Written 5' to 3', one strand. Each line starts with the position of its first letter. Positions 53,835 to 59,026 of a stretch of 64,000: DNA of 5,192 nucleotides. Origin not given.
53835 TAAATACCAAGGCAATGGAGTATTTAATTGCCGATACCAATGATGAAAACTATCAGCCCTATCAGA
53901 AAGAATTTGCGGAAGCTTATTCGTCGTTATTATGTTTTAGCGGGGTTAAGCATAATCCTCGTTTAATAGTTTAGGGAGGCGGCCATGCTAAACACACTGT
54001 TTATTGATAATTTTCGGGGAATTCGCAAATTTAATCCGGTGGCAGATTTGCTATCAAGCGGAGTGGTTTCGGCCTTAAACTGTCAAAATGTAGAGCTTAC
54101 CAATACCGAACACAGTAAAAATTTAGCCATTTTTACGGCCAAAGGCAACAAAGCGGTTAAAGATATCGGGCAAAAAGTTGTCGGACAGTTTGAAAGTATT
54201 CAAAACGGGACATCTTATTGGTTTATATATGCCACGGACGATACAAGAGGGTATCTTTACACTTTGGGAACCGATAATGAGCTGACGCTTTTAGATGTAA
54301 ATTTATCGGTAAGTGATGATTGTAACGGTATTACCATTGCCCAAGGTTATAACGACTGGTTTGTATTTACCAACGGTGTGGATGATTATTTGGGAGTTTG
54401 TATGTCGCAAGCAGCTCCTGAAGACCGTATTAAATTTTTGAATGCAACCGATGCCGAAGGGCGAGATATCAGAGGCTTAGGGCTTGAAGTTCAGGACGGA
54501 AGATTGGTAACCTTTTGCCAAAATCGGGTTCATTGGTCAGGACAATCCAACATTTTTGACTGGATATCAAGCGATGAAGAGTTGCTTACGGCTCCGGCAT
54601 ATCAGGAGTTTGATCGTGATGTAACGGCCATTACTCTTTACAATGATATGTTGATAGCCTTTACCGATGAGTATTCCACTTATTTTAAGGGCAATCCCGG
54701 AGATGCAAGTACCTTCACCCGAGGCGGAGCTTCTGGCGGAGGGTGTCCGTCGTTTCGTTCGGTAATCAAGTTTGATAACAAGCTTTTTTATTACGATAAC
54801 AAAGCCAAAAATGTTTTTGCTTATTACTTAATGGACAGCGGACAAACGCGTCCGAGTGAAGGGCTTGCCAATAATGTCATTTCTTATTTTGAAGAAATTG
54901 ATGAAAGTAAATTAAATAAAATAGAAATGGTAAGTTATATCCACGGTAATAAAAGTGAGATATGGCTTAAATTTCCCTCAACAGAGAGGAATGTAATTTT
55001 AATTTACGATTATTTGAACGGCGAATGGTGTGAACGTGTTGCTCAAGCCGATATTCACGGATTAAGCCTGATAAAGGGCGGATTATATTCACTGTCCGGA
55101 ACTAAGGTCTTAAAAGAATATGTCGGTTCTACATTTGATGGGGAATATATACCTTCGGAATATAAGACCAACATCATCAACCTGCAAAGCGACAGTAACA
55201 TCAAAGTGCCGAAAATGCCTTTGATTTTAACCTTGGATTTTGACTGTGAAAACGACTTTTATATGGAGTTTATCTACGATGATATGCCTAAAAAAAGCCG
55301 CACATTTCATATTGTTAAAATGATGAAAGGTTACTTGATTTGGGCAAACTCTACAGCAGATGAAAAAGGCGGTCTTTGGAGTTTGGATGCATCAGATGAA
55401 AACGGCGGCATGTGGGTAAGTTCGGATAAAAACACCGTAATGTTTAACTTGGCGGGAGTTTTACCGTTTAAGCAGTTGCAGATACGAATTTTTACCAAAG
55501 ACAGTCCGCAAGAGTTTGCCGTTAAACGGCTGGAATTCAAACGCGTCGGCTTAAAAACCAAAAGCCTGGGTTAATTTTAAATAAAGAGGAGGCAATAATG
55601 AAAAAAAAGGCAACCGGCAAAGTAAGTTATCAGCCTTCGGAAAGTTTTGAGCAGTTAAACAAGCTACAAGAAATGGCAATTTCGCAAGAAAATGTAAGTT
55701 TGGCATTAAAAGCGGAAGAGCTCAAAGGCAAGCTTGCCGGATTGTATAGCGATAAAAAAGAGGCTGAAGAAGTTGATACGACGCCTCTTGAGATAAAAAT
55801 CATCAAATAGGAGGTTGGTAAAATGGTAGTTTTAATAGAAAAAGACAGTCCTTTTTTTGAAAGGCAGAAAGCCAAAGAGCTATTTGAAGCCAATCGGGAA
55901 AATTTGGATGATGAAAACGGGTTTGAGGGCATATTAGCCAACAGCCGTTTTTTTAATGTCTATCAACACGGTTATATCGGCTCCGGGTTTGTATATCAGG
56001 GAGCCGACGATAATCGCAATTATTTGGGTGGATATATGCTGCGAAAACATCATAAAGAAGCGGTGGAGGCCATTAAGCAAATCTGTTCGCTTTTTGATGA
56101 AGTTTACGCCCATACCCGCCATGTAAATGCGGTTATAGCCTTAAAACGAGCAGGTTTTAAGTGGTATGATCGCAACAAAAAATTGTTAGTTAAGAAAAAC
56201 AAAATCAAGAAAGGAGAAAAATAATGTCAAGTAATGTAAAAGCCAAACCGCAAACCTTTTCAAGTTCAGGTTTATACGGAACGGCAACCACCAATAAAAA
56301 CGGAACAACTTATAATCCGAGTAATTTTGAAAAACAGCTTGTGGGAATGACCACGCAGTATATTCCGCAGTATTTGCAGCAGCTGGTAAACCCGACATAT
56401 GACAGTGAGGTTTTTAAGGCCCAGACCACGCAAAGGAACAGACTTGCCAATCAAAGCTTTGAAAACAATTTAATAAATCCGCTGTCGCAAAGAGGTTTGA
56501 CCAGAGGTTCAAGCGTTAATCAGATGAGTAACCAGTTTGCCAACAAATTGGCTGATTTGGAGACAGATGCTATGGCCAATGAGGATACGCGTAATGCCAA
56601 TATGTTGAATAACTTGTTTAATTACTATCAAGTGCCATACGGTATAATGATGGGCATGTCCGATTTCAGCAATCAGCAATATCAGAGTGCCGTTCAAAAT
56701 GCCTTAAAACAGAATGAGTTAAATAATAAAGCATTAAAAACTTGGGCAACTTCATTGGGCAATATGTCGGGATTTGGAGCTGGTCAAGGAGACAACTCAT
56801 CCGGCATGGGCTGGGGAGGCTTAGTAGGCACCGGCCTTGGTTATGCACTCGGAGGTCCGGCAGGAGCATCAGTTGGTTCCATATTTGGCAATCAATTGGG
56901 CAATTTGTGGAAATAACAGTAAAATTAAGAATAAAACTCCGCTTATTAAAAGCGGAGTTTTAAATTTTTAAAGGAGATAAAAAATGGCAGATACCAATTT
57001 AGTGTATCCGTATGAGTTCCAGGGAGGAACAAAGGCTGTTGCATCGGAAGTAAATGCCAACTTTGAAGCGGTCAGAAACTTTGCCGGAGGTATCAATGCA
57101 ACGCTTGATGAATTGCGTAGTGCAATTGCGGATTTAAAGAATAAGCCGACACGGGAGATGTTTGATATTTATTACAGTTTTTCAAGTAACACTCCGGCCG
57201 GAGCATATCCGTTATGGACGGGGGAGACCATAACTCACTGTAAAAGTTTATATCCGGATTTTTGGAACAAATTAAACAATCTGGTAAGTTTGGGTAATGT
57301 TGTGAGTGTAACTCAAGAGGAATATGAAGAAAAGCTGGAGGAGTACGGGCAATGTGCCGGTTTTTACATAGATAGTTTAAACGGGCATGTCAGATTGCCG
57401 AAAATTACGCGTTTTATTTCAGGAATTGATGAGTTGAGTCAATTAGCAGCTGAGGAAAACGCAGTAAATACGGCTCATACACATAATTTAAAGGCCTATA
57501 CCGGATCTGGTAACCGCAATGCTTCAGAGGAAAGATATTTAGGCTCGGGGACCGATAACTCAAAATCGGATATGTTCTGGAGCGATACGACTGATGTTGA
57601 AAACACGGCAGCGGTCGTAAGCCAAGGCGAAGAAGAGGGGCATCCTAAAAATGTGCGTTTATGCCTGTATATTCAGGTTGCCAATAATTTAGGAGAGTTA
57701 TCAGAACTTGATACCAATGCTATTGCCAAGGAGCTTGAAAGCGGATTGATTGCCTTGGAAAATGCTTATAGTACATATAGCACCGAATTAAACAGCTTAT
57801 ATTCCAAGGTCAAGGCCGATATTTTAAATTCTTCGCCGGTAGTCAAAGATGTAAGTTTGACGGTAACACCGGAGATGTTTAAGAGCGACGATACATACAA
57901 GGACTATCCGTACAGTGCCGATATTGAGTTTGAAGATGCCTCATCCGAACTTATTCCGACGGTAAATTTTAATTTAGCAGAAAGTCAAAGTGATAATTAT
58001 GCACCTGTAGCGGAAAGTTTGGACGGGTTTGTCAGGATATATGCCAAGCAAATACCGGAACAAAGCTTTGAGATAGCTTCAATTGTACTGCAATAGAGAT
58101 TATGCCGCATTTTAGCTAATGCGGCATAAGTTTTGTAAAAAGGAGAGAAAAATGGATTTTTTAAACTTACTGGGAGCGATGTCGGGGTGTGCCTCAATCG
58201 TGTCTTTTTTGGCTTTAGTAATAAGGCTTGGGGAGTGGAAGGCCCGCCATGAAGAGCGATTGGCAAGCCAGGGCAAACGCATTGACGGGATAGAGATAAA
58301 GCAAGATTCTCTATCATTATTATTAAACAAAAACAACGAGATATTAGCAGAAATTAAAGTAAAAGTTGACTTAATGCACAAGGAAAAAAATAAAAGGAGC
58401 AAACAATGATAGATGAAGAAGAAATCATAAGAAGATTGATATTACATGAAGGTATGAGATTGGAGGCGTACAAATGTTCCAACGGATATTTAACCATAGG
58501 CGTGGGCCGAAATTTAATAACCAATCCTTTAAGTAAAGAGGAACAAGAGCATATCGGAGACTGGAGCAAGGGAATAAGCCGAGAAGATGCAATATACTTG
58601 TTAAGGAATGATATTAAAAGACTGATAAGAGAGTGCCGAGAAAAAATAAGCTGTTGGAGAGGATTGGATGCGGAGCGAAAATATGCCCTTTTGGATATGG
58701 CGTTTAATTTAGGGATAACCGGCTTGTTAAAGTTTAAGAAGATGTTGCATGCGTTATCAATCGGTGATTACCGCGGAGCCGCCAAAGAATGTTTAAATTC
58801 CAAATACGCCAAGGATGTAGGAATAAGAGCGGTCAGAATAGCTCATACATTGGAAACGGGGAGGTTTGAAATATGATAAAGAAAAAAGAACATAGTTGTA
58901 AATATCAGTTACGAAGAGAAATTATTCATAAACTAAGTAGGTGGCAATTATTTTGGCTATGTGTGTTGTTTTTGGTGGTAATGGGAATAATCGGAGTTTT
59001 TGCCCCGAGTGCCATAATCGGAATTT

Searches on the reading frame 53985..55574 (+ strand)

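Call 11: search_protein_families(library=phrogs, proteins=[window:53985-55574:+], max_evalue=0.01)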
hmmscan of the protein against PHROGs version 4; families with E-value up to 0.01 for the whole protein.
window:53985-55574:+ (529 aa): 2 families
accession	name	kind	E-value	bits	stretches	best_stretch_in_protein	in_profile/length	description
phrog_511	-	head and packaging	2.1e-05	24.1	0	338-506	719-809/862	internal virion protein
phrog_578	-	connector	0.0001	21.9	1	172-351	143-323/486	head closure Hc3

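Call 12: search_protein_families(library=pfam, proteins=[window:53985-55574:+], max_evalue=0.01)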
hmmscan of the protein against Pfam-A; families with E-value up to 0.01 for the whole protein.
window:53985-55574:+ (529 aa): 0 families

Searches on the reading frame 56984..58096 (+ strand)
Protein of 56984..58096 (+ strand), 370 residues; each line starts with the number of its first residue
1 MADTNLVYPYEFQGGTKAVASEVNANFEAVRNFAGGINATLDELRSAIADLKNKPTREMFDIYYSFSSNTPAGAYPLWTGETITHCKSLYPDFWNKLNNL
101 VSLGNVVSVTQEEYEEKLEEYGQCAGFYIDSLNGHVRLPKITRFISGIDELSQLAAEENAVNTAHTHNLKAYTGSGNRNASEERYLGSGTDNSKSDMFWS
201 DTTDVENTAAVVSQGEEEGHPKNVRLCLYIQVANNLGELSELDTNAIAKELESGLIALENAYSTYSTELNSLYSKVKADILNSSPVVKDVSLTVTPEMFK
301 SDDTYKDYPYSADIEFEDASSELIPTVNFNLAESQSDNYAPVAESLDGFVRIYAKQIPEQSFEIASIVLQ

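Call 11: search_protein_families(library=phrogs, proteins=[window:56984-58096:+], max_evalue=0.01)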
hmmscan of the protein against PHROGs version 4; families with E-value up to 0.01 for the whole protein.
window:56984-58096:+ (370 aa): 2 families
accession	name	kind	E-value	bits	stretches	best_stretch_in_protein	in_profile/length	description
phrog_27381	-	tail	6.2e-05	23.1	1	305-362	237-297/373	tail fiber protein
phrog_23587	-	unknown function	0.0074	17.4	0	287-360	47-122/140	-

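Call 12: search_protein_families(library=pfam, proteins=[window:56984-58096:+], max_evalue=0.01)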
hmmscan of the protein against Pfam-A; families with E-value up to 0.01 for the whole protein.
window:56984-58096:+ (370 aa): 0 families

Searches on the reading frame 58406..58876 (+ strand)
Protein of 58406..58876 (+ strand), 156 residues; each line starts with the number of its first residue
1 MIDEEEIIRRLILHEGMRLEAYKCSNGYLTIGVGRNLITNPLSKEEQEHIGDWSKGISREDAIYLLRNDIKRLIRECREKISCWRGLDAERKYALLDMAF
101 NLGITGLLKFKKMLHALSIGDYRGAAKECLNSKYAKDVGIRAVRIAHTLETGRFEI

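Call 11: search_protein_families(library=phrogs, proteins=[window:58406-58876:+], max_evalue=0.01)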
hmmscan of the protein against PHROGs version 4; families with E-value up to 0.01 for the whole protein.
window:58406-58876:+ (156 aa): 7 families
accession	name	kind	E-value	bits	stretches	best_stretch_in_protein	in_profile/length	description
phrog_7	-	lysis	3.3e-17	62.9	1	8-136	559-677/873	endolysin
phrog_33534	-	unknown function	7e-14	52.6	1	79-153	6-86/94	-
phrog_13211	-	tail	5.5e-11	42.2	1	18-151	761-885/887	baseplate hub subunit and tail lysozyme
phrog_430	-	tail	2.1e-09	37.4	1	7-151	167-287/868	baseplate hub subunit and tail lysozyme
phrog_15410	-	unknown function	8.4e-09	35.9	1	19-145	185-307/311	-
phrog_28234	-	lysis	0.00022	21.4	1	23-105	93-168/372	endolysin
phrog_2083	-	head and packaging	0.0014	18.3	1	7-138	763-887/908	internal virion lysozyme motif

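Call 12: search_protein_families(library=pfam, proteins=[window:58406-58876:+], max_evalue=0.01)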
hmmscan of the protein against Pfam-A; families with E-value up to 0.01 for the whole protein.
window:58406-58876:+ (156 aa): 1 family
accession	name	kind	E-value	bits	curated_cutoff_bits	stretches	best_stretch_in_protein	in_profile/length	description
PF00959.24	Phage_lysozyme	-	1.6e-14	54.8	22.3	1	14-136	3-111/125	Phage lysozyme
